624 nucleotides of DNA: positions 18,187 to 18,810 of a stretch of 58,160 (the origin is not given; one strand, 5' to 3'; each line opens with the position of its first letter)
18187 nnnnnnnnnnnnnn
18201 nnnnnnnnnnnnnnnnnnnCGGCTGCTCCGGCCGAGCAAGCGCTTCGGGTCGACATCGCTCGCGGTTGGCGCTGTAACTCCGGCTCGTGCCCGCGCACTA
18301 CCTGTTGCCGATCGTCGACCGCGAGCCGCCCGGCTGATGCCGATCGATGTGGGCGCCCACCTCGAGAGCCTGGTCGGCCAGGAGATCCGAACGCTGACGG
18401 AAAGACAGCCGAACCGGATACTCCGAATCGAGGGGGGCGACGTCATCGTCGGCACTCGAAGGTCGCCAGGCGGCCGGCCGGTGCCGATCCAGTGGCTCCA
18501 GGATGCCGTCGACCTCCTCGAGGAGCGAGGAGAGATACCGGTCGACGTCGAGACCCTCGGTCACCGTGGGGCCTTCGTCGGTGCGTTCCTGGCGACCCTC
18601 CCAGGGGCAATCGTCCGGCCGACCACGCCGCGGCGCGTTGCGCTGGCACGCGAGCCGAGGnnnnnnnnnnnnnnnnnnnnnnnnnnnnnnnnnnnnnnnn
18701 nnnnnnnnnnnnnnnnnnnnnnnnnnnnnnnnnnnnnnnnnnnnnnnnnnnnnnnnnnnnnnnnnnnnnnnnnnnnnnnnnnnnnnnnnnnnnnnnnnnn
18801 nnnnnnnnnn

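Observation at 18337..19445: Split CBS-pair / HEPN two-gene module: possible ligand-gated RNase effector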

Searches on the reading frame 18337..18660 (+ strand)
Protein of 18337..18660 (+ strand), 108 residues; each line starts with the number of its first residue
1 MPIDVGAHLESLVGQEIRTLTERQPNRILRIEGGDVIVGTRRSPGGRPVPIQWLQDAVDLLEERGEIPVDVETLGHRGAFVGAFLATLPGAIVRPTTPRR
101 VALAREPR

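Call 58: search_solved_structures(query=window:18337-18660:+, max_evalue=10)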
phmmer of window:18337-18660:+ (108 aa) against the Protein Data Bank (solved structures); distinct sequences matched with E-value up to 10: 2.
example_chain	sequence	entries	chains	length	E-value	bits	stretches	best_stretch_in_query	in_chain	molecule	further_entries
9e78_2v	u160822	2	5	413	1.3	12.7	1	31-67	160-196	DMIP18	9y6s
28nt_k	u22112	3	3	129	1.5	12.6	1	4-75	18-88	Small ribosomal subunit protein uS11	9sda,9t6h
